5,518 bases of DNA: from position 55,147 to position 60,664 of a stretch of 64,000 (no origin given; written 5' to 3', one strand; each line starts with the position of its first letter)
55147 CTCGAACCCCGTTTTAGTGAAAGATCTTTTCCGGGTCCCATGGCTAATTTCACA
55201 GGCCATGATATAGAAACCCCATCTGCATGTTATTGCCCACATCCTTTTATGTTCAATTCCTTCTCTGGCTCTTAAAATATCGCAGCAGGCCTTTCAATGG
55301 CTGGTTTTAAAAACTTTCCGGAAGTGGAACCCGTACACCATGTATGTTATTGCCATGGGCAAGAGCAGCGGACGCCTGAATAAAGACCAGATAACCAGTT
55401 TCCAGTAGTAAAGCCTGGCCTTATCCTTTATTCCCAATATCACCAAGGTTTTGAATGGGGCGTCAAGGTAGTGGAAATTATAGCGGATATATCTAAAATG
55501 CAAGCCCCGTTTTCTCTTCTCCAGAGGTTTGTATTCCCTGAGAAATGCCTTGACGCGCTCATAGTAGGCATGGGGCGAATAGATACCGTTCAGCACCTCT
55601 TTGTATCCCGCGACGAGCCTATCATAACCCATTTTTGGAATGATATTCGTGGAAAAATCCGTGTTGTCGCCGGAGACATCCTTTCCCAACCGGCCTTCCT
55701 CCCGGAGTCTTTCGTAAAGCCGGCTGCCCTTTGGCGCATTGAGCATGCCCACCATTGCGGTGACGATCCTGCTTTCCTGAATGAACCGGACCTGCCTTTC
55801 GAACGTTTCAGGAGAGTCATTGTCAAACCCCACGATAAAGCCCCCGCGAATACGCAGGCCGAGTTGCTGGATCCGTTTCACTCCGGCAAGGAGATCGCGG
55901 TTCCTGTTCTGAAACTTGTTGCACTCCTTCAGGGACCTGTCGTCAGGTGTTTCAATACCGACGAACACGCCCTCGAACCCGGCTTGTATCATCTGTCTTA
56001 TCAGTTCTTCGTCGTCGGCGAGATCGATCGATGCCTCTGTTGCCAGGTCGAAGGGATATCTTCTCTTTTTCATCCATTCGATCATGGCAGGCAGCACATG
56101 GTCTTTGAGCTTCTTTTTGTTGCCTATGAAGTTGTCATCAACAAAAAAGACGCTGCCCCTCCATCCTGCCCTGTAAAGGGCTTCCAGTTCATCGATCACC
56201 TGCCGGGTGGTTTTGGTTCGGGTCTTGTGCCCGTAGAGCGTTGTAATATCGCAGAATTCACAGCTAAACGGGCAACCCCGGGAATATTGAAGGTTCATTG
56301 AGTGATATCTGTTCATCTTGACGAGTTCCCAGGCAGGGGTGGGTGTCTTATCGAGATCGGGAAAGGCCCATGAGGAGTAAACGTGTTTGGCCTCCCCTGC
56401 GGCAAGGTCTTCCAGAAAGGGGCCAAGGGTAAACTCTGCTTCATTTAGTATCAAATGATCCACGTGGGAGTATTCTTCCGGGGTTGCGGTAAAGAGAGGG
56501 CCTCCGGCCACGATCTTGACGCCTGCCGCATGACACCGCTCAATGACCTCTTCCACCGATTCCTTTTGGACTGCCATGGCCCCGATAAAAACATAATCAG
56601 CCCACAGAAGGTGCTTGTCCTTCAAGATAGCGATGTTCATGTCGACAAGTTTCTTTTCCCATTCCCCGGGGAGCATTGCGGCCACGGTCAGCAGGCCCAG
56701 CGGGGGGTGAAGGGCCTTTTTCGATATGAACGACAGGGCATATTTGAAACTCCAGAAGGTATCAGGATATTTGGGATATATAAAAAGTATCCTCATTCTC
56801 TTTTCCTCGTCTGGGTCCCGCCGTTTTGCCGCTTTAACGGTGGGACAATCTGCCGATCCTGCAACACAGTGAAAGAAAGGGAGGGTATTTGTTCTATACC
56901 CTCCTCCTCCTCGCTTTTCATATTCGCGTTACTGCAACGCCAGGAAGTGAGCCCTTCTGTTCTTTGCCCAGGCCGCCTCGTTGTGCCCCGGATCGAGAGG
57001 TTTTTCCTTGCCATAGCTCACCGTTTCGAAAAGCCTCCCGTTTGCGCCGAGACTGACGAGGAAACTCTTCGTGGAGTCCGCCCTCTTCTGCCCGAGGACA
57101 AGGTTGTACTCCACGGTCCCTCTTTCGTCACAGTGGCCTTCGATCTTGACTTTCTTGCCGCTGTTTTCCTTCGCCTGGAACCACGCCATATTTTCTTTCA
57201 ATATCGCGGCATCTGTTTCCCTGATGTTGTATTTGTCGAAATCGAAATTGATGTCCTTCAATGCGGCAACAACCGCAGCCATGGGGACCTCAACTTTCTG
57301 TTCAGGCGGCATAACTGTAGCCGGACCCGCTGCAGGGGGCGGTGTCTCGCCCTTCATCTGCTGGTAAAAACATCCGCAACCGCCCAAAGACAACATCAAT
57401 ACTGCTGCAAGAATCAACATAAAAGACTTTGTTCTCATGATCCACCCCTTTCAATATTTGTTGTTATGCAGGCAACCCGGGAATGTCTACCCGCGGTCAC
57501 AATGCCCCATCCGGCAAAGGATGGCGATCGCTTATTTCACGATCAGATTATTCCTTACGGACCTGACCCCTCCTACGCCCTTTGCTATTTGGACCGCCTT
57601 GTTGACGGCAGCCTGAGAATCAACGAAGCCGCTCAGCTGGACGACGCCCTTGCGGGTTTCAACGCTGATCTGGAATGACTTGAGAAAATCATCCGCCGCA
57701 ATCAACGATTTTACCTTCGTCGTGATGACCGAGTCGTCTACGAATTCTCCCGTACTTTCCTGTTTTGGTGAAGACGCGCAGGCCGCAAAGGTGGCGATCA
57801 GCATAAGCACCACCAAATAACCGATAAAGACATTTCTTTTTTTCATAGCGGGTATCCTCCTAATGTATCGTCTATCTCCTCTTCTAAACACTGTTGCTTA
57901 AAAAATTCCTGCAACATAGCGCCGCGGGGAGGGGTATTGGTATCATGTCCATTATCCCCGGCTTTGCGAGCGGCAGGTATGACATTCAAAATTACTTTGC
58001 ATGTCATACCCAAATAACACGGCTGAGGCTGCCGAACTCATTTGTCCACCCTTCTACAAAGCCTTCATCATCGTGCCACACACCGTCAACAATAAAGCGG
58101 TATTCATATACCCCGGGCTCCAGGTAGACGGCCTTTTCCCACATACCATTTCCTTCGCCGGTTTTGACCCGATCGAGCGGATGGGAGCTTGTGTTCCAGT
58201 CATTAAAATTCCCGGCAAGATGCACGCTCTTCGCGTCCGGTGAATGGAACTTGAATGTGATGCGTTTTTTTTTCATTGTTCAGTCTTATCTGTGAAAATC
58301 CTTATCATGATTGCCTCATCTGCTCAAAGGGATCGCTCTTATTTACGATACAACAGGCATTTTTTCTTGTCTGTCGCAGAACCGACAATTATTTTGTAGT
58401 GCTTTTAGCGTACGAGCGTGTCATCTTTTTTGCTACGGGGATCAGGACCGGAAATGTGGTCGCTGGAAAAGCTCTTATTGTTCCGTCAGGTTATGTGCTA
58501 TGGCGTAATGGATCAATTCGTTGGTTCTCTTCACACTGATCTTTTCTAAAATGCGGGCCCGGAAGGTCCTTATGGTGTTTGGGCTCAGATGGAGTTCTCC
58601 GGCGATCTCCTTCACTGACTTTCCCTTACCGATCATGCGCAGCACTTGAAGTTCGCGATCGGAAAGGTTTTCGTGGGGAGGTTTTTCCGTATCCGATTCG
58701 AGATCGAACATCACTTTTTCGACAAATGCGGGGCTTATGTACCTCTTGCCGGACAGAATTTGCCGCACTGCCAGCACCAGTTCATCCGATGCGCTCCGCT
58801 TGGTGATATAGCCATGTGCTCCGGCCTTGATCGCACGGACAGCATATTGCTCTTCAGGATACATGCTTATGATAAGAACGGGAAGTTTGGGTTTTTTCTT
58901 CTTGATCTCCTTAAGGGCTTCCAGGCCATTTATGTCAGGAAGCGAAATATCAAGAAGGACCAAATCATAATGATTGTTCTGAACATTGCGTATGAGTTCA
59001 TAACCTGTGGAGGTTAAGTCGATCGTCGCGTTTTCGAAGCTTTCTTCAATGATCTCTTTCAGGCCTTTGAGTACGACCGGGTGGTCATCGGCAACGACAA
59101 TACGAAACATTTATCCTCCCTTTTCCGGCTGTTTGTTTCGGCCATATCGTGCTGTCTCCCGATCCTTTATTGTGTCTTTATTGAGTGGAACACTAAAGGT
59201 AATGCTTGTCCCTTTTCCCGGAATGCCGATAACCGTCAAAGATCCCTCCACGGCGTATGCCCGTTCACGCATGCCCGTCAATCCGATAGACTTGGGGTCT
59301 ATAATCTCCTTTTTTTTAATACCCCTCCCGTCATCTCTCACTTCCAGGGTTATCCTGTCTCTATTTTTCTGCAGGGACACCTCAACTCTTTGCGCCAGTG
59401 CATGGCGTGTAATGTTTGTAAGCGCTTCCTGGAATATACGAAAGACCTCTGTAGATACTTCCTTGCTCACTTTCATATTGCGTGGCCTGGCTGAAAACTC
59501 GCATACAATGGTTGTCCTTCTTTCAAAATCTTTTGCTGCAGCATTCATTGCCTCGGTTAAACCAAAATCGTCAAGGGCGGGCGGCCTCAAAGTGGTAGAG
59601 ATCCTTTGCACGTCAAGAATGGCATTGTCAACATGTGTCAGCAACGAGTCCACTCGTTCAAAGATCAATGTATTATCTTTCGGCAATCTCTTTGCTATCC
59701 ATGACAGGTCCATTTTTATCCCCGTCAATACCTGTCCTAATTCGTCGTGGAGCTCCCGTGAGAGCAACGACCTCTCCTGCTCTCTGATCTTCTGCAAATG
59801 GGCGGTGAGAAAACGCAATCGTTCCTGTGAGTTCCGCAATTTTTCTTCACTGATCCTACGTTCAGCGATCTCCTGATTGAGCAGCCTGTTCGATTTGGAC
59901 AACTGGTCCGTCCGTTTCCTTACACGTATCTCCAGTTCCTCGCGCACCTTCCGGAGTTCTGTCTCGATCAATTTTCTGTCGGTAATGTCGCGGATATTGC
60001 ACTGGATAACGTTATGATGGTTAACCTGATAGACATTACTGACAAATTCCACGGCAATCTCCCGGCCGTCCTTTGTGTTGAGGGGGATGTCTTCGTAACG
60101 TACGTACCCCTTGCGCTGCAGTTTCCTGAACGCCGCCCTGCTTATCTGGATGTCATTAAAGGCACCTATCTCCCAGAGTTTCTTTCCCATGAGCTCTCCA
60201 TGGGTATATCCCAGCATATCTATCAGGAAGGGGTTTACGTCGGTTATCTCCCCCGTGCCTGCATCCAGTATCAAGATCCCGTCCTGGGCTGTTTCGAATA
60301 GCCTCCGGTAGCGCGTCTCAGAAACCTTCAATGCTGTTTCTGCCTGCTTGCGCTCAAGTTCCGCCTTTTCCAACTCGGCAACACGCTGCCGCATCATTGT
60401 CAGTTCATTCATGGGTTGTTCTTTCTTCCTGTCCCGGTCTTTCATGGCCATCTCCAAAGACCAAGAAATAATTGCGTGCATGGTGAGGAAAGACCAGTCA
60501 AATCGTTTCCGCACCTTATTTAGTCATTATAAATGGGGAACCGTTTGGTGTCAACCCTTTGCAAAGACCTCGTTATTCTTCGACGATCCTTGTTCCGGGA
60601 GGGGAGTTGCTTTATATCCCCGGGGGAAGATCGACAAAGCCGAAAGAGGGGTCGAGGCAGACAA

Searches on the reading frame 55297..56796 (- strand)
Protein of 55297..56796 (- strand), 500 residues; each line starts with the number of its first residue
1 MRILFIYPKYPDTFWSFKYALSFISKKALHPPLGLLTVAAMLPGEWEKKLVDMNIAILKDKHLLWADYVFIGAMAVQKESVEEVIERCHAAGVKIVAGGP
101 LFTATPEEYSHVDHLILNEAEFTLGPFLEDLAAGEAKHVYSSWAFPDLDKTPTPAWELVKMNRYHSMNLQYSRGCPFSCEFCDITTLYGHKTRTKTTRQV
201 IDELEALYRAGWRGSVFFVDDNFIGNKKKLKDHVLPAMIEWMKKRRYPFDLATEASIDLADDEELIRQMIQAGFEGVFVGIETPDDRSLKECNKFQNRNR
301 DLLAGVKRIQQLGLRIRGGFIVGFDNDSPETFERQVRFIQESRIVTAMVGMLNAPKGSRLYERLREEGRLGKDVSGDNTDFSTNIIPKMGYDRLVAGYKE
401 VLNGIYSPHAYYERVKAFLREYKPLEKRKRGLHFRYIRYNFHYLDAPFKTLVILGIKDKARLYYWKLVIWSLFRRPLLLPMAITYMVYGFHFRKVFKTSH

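Call 52: search_protein_families(library=ncbifam, proteins=[window:55297-56796:-], max_evalue=1e-10)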
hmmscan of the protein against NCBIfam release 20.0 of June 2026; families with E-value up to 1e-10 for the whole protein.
window:55297-56796:- (500 aa): 9 families
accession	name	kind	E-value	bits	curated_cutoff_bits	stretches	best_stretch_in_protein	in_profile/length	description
TIGR04479.1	bcpD_PhpK_rSAM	subfamily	1.4e-28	99.5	600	1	165-343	240-410/504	PhpK family radical SAM P-methyltransferase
TIGR04072.2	rSAM_ladder_B12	equivalog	2.3e-23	82.6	360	1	79-417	84-427/443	lipid biosynthesis B12-binding/radical SAM protein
TIGR02026.1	BchE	equivalog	5e-21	75.1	481.35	1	146-432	168-448/497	magnesium-protoporphyrin IX monomethyl ester anaerobic oxidative cyclase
TIGR03471.1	HpnJ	equivalog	7.1e-21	74.6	577.6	1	167-416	198-437/472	hopanoid biosynthesis associated radical SAM protein HpnJ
NF050148.1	rSAM_ApyD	equivalog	1.3e-19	70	750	1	144-361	175-390/645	RiPP biosynthesis radical SAM protein ApyD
TIGR04013.1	B12_SAM_MJ_1487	hypoth_equivalog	1.9e-18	66.5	251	1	70-211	48-196/382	TIGR04013 family B12-binding domain/radical SAM domain-containing protein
TIGR04014.1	B12_SAM_MJ_0865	equivalog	1.2e-17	63.9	360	1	74-344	50-338/434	methyl-coenzyme M reductase glutamine C-methyltransferase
NF038361.1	rSAM_Sden_1168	equivalog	7.9e-14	51.1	575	1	110-389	197-499/560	Sden_1168 family B12-binding radical SAM P-methyltransferase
TIGR04367.1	HpnR_B12_rSAM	equivalog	3.3e-13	49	650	1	168-327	188-338/490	hopanoid C-3 methylase HpnR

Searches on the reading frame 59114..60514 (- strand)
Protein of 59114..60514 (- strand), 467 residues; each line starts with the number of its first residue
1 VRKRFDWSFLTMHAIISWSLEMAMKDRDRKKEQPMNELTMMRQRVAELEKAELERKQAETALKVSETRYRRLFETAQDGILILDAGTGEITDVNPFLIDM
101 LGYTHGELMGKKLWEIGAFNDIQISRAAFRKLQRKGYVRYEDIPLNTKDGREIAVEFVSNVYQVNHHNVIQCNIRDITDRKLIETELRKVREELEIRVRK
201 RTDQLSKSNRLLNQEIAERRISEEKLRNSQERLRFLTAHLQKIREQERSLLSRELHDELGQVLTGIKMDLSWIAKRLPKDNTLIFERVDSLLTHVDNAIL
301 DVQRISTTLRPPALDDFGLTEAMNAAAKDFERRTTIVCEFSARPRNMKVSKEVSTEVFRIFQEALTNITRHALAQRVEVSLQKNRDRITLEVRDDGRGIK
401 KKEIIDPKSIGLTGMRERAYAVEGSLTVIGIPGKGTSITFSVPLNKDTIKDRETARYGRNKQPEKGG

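Call 52: search_protein_families(library=ncbifam, proteins=[window:59114-60514:-], max_evalue=1e-10)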
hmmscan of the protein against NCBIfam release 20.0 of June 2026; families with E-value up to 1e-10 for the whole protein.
window:59114-60514:- (467 aa): 10 families
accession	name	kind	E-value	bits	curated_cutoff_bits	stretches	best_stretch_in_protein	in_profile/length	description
NF052443.1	SensHisKinMctS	equivalog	1.2e-44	152.5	700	1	227-446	230-450/457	two-component system sensor histidine kinase MctS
NF008649.0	PRK11644.1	equivalog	2.9e-37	128.6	408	1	211-444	267-496/499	signal transduction histidine-protein kinase/phosphatase UhpB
NF052531.1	Strep_LiaS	equivalog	1.4e-27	96.9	450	1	170-444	62-327/328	envelope stress sensor histidine kinase LiaS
NF008184.0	PRK10935.1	equivalog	5.4e-27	94.7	553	1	246-446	362-561/565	nitrate/nitrite two-component system sensor histidine kinase NarQ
NF007896.0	PRK10600.1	equivalog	4.3e-24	85.1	578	1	243-440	386-581/598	nitrate/nitrite two-component system sensor histidine kinase NarX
TIGR00229.1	sensory_box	domain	2.7e-21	76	22.9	1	64-187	2-126/126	PAS domain S-box protein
NF047874.1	MASE3_PAS_HK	subfamily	1.5e-18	67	560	1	32-195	229-393/655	MASE3 domain-containing sensor histidine kinase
NF047786.1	his_kin_MadS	equivalog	1.6e-17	63.8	500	1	197-429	185-420/434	MadS family sensor histidine kinase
NF047322.1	HK_morpho_MacS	equivalog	2.2e-13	50.1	300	1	227-443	164-367/367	MacS family sensor histidine kinase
NF041831.1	NO_HK_NahK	exception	3.8e-12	45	1500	1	98-403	351-653/854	hybrid sensor histidine kinase/response regulator NahK/ErcS'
